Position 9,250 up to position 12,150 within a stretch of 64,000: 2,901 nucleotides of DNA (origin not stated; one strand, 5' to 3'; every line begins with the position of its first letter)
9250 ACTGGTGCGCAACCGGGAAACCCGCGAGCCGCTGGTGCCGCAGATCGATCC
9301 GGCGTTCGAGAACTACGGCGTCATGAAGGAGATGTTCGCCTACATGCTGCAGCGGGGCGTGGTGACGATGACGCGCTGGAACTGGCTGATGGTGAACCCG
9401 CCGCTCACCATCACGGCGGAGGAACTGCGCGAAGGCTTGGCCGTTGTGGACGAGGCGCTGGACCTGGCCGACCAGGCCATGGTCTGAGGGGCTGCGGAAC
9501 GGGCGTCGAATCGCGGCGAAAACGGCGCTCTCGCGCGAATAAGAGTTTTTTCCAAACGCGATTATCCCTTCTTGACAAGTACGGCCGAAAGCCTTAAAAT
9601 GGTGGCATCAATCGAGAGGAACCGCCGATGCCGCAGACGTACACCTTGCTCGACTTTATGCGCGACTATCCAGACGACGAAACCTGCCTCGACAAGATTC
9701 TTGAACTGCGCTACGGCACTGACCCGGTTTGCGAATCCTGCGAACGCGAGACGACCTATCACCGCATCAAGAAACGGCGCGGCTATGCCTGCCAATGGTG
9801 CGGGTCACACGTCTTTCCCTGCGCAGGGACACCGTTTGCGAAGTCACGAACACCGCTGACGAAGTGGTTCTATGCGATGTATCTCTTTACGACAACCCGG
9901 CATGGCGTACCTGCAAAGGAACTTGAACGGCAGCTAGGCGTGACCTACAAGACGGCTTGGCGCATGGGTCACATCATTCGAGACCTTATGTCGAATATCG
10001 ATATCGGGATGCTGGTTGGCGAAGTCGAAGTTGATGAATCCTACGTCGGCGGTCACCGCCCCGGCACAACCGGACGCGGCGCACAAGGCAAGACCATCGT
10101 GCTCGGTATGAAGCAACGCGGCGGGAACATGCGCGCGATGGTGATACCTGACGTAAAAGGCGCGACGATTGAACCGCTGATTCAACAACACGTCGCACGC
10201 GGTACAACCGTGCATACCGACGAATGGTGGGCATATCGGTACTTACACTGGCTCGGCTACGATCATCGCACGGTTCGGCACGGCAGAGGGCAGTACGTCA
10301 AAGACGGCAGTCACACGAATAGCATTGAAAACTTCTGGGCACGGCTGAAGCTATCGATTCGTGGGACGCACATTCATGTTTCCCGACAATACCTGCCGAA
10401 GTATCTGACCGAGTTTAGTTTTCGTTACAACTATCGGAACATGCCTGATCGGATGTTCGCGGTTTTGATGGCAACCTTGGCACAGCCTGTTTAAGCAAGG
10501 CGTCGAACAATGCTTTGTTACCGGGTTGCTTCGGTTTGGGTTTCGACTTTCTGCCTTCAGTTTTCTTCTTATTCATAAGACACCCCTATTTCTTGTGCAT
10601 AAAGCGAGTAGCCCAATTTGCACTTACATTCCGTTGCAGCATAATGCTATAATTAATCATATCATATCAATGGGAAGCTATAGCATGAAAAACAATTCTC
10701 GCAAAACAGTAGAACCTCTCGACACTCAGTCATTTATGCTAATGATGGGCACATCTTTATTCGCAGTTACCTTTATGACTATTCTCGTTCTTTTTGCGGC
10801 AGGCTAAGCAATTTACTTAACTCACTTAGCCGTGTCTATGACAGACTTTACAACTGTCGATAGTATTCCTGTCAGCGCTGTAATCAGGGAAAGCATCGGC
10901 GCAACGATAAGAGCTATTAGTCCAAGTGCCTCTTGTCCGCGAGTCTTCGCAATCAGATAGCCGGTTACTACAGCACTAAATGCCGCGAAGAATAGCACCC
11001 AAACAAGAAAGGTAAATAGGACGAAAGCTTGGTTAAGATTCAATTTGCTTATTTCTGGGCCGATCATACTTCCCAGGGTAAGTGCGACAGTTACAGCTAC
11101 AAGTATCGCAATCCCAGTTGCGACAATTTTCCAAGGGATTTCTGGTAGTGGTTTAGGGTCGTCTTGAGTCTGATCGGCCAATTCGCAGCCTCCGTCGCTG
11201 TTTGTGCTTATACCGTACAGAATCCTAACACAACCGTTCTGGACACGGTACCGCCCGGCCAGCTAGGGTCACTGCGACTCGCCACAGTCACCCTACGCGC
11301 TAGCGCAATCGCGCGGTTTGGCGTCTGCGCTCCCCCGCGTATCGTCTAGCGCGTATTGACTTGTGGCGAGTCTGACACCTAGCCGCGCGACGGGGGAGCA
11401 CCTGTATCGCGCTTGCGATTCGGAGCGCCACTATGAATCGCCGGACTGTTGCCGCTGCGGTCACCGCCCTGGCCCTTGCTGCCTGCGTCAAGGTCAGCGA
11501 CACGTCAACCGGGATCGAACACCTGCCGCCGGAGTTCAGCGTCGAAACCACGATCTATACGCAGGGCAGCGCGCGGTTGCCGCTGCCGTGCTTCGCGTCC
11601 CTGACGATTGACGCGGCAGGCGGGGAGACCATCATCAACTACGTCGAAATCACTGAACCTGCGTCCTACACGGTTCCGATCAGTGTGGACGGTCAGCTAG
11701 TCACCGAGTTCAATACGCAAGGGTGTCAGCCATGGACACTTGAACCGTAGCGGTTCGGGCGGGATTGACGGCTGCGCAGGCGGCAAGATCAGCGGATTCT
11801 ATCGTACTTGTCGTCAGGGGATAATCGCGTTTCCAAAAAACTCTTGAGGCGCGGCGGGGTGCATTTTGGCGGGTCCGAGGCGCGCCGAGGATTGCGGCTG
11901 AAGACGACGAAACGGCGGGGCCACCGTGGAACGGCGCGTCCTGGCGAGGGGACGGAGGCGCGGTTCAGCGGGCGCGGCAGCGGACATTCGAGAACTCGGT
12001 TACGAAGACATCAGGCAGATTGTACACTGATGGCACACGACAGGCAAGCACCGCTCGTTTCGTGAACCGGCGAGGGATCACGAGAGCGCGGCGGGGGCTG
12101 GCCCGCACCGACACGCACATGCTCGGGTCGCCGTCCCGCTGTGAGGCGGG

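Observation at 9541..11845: IS1595-family element with 44-bp inverted repeats enclosing 1.3 kb of passenger DNA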

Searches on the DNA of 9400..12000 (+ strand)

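Call 8: search_dna_similar(query=window:9541-11845:+, collection=plasmids, mode=distant, max_rows=30)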
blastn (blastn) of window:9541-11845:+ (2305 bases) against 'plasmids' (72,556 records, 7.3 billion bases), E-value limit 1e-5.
Records with a match: 1; places in all: 1; records where one place covers at least 80% of the query: 0.
Best place of each record, by identity: 60-80% 1.
By first word of the organism name: Geminicoccaceae 1.
By predicted mobility (MOB-suite, as given by PLSDB): non-mobilizable 1.
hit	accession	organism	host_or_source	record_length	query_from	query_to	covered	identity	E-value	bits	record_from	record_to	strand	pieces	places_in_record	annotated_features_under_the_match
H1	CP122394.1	Geminicoccaceae bacterium SCSIO 64248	Montipora informis (coral)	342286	272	584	14%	70.0%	2e-27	132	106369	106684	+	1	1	IS1595 family transposase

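Call 22: search_rna_families(source=window, start=9400, end=12000, threshold=evalue, max_evalue=1)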
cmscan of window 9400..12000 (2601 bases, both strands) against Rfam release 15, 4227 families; matches with E-value up to 1: 0.
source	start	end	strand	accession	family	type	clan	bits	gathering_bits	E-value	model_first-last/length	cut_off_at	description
